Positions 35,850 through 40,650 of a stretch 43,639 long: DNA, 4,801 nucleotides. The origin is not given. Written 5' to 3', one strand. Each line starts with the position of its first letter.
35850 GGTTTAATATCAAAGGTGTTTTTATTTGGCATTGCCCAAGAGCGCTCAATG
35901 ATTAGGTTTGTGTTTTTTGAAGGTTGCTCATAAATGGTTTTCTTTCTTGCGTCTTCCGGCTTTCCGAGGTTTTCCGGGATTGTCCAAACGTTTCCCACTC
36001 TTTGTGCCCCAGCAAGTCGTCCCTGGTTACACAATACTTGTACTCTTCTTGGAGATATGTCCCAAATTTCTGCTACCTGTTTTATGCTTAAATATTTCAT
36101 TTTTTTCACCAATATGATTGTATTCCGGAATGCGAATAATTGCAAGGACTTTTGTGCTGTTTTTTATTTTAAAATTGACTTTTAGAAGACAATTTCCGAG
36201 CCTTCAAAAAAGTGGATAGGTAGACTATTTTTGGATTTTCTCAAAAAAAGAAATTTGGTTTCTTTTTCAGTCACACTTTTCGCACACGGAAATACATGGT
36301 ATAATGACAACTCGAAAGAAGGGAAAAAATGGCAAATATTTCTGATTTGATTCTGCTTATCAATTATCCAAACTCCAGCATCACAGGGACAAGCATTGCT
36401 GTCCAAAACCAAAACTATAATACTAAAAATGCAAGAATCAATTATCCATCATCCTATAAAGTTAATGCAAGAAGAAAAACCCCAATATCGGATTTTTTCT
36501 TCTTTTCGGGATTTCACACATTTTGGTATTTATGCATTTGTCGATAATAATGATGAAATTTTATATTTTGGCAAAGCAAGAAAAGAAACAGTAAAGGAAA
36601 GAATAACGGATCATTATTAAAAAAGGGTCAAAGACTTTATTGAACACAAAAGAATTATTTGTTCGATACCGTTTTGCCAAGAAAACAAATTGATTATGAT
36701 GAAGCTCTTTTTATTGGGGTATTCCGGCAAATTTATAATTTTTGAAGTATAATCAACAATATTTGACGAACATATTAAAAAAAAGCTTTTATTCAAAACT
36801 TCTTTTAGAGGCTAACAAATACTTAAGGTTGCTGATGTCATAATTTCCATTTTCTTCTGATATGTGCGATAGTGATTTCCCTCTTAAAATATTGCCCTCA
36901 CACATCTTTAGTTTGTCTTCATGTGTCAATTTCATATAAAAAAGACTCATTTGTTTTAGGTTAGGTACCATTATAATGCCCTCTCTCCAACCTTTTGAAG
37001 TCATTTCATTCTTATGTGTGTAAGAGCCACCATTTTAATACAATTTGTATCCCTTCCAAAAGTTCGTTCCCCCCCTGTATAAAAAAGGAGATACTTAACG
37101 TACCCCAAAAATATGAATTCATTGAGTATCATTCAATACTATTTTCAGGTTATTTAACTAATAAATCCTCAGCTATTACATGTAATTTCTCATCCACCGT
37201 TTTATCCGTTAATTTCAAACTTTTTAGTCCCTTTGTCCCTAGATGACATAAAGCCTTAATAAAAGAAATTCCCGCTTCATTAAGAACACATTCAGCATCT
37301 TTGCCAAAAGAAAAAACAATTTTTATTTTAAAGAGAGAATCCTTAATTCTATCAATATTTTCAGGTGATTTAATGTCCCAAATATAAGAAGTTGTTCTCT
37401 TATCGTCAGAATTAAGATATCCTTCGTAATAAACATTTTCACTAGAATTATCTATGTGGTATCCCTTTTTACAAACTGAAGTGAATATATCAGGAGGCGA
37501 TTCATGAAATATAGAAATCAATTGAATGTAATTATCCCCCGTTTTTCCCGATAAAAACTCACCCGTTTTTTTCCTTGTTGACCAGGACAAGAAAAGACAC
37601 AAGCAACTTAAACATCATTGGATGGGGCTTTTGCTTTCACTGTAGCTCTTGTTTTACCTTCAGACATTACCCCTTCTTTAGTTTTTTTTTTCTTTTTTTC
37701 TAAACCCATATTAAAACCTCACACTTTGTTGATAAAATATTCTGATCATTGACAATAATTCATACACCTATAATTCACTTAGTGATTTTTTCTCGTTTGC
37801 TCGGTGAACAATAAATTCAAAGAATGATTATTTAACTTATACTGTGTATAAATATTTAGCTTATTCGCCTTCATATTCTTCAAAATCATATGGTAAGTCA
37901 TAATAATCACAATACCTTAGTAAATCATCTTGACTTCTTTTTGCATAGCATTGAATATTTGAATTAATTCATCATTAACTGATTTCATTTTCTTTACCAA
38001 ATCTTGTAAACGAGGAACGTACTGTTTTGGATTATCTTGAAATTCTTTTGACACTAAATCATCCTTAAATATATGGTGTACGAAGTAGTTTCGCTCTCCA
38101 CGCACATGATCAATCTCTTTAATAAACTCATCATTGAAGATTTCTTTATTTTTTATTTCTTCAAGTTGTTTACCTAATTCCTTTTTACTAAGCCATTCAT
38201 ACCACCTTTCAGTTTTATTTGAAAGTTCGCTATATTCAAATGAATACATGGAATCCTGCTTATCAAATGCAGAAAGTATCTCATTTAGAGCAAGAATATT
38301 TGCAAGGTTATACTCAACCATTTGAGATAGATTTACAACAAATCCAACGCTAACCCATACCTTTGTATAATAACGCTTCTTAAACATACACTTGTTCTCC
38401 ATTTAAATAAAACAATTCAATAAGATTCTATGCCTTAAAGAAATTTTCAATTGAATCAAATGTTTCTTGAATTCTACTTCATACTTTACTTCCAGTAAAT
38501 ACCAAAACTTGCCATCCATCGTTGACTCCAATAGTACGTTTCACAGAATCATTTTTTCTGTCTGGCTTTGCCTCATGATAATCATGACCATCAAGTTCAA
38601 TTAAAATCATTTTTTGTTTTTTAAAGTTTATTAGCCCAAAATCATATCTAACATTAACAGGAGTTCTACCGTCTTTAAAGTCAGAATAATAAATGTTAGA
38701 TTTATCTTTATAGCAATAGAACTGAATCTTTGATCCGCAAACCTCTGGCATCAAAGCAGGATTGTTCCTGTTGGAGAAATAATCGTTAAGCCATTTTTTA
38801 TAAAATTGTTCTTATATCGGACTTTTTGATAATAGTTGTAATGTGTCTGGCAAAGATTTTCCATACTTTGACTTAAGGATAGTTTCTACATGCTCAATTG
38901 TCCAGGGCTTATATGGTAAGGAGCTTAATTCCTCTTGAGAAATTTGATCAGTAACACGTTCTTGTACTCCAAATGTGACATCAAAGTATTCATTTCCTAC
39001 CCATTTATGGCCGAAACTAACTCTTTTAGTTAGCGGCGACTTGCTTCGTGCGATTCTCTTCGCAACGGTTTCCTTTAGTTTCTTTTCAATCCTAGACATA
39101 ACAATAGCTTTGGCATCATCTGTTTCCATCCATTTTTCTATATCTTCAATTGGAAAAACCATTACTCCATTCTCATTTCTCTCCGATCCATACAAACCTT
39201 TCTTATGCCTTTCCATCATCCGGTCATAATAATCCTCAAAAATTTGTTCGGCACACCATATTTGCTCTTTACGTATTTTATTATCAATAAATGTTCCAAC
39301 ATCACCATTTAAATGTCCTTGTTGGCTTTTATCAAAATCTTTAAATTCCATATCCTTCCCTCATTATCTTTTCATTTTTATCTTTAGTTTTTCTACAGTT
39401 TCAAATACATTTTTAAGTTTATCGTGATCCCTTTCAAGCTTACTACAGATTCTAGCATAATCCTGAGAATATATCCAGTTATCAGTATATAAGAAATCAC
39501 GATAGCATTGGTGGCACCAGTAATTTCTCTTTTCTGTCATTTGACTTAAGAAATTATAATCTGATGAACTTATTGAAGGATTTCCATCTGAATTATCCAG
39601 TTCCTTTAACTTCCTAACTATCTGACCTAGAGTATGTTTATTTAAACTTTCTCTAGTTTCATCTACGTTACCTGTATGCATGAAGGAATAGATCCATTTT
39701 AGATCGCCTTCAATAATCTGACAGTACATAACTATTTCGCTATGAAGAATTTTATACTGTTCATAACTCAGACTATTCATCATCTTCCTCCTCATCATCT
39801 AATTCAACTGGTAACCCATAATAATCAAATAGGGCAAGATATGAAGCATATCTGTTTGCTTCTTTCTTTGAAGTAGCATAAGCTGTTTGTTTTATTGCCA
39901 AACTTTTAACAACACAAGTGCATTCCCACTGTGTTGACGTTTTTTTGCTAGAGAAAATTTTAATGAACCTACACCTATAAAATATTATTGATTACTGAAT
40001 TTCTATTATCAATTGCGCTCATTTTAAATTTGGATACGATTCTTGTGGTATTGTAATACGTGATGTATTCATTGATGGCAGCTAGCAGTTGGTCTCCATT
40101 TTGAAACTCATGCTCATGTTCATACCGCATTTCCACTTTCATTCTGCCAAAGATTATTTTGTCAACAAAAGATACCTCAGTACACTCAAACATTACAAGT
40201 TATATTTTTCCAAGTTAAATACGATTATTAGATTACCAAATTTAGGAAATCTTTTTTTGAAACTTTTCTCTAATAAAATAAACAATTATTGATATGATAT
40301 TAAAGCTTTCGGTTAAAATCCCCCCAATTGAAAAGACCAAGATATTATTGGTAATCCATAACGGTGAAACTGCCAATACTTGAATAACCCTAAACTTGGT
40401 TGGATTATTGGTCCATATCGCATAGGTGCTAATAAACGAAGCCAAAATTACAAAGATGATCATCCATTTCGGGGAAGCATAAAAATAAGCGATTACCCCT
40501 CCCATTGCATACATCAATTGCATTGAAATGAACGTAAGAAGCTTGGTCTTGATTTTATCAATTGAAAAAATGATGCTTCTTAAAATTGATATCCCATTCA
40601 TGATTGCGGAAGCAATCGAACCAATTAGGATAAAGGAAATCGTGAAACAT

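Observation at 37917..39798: Two divergent HEPN-motif paralogs bracket a DUF559/Vsr-like nuclease gene: candidate uncharacterised defence or abortive-infection cassette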

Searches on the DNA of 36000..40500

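Call 85: search_rna_families(source=window, start=36000, end=40500, threshold=evalue, max_evalue=1)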
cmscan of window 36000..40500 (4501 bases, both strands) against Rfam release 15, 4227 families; matches with E-value up to 1: 0.
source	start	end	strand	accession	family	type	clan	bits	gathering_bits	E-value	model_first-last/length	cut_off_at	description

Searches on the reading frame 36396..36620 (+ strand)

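Call 84: search_protein_families(library=pfam, proteins=[window:36396-36620:+], max_evalue=0.05)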
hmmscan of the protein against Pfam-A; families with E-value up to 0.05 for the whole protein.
window:36396-36620:+ (74 aa): 3 families
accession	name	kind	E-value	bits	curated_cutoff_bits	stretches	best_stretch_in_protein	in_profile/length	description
PF01541.30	GIY-YIG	-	0.003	18.3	22.6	1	43-73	2-30/78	GIY-YIG catalytic domain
PF20815.3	GIY_YIG_2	-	0.031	14.7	22.4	1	46-73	25-51/153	GIY-YIG catalytic domain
PF12206.14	DUF3599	-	0.048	14.3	25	0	22-73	58-106/116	Domain of unknown function (DUF3599)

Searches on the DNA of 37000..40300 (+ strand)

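Call 8: search_dna_similar(query=window:37000-40300:+, collection=plasmids, mode=near, max_rows=15)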
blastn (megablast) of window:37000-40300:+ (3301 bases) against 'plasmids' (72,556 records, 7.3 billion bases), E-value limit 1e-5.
No match.

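Call 9: search_dna_similar(query=window:37000-40300:+, collection=phages, mode=near, max_rows=15)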
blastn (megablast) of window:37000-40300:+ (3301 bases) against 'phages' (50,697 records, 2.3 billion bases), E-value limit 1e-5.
No match.

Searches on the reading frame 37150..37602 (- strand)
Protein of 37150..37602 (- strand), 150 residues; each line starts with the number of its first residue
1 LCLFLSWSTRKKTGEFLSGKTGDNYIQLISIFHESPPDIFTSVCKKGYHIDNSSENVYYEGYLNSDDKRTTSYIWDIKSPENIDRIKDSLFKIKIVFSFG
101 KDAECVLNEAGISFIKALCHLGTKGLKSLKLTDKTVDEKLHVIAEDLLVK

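Call 3: search_protein_families(library=pfam, proteins=[window:37150-37602:-], max_evalue=1)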
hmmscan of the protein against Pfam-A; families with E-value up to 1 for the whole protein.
window:37150-37602:- (150 aa): 0 families

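Call 4: search_protein_families(library=padloc, proteins=[window:37150-37602:-], max_evalue=1)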
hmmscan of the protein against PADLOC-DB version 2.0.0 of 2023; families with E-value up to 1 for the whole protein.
window:37150-37602:- (150 aa): 0 families

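Call 30: search_protein_families(library=phrogs, proteins=[window:37150-37602:-], max_evalue=0.1)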
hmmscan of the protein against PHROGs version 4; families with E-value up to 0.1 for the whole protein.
window:37150-37602:- (150 aa): 0 families

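Call 71: search_protein_families(library=ncbifam, proteins=[window:37150-37602:-], max_evalue=0.1)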
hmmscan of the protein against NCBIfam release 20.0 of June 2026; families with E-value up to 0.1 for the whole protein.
window:37150-37602:- (150 aa): 0 families

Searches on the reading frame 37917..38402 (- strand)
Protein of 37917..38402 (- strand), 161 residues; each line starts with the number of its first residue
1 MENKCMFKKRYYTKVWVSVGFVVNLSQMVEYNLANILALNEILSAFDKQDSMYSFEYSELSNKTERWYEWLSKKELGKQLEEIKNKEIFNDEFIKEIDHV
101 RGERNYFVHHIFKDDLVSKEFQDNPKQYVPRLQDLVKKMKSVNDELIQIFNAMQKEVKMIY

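Call 3: search_protein_families(library=pfam, proteins=[window:37917-38402:-], max_evalue=1)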
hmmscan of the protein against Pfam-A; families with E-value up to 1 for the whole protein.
window:37917-38402:- (161 aa): 3 families
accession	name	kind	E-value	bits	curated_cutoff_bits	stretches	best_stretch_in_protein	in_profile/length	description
PF18730.6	HEPN_Cthe2314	-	0.002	18.6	27.1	1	73-156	95-165/174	Cthe_2314-like HEPN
PF00170.26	bZIP_1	-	0.43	11.1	27.6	1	126-158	25-57/64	bZIP transcription factor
PF12174.13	RST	-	0.52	10.7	22.7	0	76-103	28-55/67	RCD1-SRO-TAF4 (RST) plant domain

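Call 4: search_protein_families(library=padloc, proteins=[window:37917-38402:-], max_evalue=1)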
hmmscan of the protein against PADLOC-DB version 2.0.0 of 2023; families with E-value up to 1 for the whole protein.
window:37917-38402:- (161 aa): 1 family
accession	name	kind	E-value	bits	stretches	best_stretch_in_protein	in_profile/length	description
PDLC01032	Csx1/Csm6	-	0.0027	15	1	41-140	287-374/412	CARF+HEPN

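Call 14: find_homologous_proteins(query=window:37917-38402:-)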
Query window:37917-38402:- (161 aa): 89 proteins with E <= 0.001 among 120 candidates.
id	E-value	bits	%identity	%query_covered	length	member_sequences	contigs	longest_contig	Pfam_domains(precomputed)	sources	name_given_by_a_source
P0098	3.4e-95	334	100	97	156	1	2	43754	-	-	-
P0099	1.3e-67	245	74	97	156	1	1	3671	-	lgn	-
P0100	3.5e-63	230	69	96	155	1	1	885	-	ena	-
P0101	7.3e-62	226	67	96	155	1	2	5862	-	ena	-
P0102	6.2e-61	223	67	97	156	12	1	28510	-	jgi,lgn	jgi:hypothetical protein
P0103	6.5e-61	223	65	98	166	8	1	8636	-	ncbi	-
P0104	1.2e-60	222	68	96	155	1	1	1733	-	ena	-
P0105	2.6e-60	221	68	96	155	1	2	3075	-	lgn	-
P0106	2.7e-60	221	67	97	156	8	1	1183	-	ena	-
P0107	5.1e-60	220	68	96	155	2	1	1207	-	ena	-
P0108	7.0e-60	219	67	96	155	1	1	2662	-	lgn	-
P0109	1.4e-59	218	67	96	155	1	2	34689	-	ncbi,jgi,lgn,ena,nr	ncbi:MAG: hypothetical protein M0P08_05235 [Acholeplasmataceae bacterium]|nr:hypothetical protein [A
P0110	1.7e-59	218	64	91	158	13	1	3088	-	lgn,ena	-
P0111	2.8e-59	217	68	96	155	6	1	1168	-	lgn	-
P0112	3.8e-59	217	66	96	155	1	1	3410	-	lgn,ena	-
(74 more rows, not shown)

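Call 16: find_encoding_contigs(protein=P0099, flank=8000)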
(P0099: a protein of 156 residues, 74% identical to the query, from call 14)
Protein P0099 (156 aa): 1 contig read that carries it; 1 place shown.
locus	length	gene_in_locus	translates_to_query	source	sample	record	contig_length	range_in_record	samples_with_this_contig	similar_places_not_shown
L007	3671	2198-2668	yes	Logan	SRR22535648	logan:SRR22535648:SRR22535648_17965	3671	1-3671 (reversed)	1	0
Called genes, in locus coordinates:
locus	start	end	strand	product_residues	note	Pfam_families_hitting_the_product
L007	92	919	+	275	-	PF13365:Trypsin_2 (weak)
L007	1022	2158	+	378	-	PF12686:DUF3800 (weak)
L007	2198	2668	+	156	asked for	-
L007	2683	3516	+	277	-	PF13091:PLDc_2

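Call 22: search_solved_structures(query=A2, max_evalue=10)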
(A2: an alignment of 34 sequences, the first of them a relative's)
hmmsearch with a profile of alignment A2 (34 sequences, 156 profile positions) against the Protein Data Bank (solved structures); distinct sequences matched with E-value up to 10: 5.
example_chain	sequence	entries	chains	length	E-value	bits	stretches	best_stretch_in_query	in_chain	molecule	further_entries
3wx4_A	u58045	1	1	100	0.2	14.7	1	102-150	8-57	Anti-restriction endonuclease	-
7jw3_C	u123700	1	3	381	0.27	14.3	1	39-114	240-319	Exonuclease mut-7 homolog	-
4gxt_A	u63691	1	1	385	0.95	12.5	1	48-92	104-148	a conserved functionally unknown protein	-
9h76_A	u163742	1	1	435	1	12.4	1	6-38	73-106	Putative amino acid/polyamine transport protein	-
6f2g_A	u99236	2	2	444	1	12.4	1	6-38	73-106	Putative amino acid/polyamine transport protein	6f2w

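Call 26: find_related_loci(query=A2, collection=metagenome_contigs, flank=6000)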
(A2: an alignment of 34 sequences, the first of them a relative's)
Query A2 (156 aa) in metagenome_contigs; peptide patterns used: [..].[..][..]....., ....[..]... (x = any residue, [..] = any of these).
345 stretches matched a pattern; 52 encode a relative of the query (tblastn E <= 1e-3); 52 distinct loci.
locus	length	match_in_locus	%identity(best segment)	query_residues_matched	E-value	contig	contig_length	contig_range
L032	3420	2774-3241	68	1-156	2e-69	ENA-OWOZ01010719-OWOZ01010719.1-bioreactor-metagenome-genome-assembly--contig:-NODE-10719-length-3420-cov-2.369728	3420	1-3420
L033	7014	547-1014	66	1-156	4e-68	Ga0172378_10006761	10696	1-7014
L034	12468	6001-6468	67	1-156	4e-68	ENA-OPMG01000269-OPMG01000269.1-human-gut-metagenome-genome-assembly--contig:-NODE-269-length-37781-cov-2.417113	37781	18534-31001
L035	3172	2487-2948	67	3-156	2e-67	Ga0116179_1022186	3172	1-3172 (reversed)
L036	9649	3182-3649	66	1-156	1e-66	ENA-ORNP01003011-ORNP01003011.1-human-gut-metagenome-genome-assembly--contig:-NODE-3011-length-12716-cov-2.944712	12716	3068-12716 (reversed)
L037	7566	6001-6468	66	1-156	1e-66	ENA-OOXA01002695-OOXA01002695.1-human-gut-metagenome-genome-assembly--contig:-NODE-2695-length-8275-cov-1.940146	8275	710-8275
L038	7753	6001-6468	66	1-156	1e-66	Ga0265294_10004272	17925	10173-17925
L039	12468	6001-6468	65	1-156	3e-66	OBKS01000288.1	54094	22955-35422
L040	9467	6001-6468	65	1-156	3e-66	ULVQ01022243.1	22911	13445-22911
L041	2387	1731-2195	65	2-156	4e-67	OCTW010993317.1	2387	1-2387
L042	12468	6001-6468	65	1-156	1e-65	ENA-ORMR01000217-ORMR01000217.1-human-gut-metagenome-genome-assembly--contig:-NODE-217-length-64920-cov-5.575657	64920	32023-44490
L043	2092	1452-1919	62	1-156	4e-66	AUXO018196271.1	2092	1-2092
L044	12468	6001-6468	64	1-156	2e-64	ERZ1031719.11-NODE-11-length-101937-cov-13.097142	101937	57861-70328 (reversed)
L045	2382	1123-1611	60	1-156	3e-61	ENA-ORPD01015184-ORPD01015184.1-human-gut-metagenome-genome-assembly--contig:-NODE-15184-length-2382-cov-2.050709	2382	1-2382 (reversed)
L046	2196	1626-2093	57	1-156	7e-60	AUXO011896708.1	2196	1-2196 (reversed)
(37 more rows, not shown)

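Call 30: search_protein_families(library=phrogs, proteins=[window:37917-38402:-], max_evalue=0.1)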
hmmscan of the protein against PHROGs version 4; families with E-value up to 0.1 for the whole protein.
window:37917-38402:- (161 aa): 3 families
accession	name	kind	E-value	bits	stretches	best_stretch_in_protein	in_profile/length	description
phrog_12893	-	unknown function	0.019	16.7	1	16-136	8-112/139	-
phrog_6631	-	unknown function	0.027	15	1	13-113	13-119/251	-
phrog_27297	-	unknown function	0.032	15.5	1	41-98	18-74/99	-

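Call 31: search_protein_families(library=pfam, alignment_id=A2, max_evalue=0.1)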
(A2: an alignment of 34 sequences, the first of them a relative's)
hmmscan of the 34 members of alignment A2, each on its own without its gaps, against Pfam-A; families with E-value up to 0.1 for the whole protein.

A. member 1, P0098 (156 aa): 1 family
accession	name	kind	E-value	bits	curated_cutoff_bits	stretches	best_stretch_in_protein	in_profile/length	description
PF18730.6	HEPN_Cthe2314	-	0.0021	18.5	27.1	1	68-152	95-166/174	Cthe_2314-like HEPN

B. families by the number of members that match (of 34 scanned): 24 families
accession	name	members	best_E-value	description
PF13643.11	DUF4145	6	0.0018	Domain of unknown function (DUF4145)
PF16064.11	DUF4806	6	0.02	Domain of unknown function (DUF4806)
PF17002.10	DUF5089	5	0.041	Domain of unknown function (DUF5089)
PF18731.6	HEPN_Swt1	4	0.0095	Swt1-like HEPN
PF18730.6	HEPN_Cthe2314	2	0.0021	Cthe_2314-like HEPN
PF16574.10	CEP209_CC5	2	0.004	Coiled-coil region of centrosome protein CE290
PF12830.13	Nipped-B_C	2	0.077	Sister chromatid cohesion C-terminus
PF18735.6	HEPN_RiboL-PSP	1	0.004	RiboL-PSP-HEPN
PF24309.1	IMEF_Flp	1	0.0045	IMEF cargo Flp protein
PF14386.11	DUF4417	1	0.0079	Domain of unknown function (DUF4417)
PF04700.17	Baculo_gp41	1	0.012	Structural glycoprotein p40/gp41 conserved region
PF05261.17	Tra_M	1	0.014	TraM protein, DNA-binding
PF15463.11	ECM11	1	0.018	Extracellular mutant protein 11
PF08942.16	DUF1919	1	0.022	Domain of unknown function (DUF1919)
PF13234.12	MTR4_beta-barrel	1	0.027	Mtr4-like, beta-barrel domain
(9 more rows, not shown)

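Call 46: find_related_loci(query=A2, collection=viral_contigs, flank=5000)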
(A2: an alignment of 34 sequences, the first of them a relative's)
Query A2 (156 aa) in viral_contigs; peptide patterns used: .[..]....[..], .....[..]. (x = any residue, [..] = any of these).
140 stretches matched a pattern; 3 encode a relative of the query (tblastn E <= 1e-3); 3 distinct loci.
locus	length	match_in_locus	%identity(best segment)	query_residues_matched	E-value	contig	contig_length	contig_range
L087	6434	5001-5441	42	10-156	1e-37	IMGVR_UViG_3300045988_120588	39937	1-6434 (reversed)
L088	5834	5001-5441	41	10-156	6e-37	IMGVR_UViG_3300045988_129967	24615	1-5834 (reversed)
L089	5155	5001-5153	53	10-60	1e-15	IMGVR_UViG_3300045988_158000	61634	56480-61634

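Call 69: find_encoding_contigs(protein=P0098, flank=6000)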
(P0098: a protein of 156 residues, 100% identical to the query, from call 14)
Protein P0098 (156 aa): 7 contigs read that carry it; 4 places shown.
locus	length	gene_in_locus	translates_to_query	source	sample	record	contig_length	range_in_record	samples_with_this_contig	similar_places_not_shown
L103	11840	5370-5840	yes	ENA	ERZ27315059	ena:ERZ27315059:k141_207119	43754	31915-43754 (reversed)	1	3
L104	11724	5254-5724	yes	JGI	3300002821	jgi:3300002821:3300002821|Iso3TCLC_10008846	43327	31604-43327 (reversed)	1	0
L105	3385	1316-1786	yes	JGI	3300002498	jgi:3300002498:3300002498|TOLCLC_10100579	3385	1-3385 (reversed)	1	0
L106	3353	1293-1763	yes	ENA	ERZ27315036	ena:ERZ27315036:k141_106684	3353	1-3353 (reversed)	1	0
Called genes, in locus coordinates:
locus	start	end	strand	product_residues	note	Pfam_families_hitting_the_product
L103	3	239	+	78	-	?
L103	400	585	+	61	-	-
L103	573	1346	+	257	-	-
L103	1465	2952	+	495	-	PF00128:Alpha-amylase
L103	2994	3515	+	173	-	PF10688:Imp-YgjV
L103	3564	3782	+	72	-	PF13333:rve_2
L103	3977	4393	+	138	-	-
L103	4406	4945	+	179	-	-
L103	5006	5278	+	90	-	-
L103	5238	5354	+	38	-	-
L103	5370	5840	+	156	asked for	-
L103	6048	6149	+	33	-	-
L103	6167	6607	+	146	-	-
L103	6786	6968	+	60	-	-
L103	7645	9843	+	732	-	PF01555:N6_N4_Mtase (faint), PF12728:HTH_17 (weak), PF01170:UPF0020 (faint)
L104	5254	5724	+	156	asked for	-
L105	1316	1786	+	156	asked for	-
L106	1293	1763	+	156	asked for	-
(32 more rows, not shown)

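Call 71: search_protein_families(library=ncbifam, proteins=[P0098], max_evalue=0.1)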
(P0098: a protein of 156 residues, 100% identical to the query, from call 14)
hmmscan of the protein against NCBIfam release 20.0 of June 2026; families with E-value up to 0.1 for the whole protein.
P0098 (156 aa): 2 families
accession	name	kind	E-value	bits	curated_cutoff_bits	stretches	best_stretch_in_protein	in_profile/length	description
NF045977.1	MAG0770_fam_LP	subfamily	0.0035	16.5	100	1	35-152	54-169/377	MAG0770 family lipoprotein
NF008413.0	PRK11239.1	equivalog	0.04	13.7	321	1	53-146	115-204/215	hypothetical protein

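Call 78: search_dna_similar(query=P0098, collection=phages, mode=protein, max_evalue=0.01, max_rows=15)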
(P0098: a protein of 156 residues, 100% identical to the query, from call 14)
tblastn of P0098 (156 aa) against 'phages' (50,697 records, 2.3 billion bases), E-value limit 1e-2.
No match.

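Call 84: search_protein_families(library=pfam, proteins=[L007:1022-2158:+], max_evalue=0.05)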
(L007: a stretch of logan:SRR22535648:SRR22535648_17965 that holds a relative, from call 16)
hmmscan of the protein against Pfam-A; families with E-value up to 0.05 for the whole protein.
L007:1022-2158:+ (378 aa): 1 family
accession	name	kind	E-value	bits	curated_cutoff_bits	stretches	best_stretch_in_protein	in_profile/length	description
PF12686.12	DUF3800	-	5.8e-08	34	21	1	18-301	2-148/149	Protein of unknown function (DUF3800)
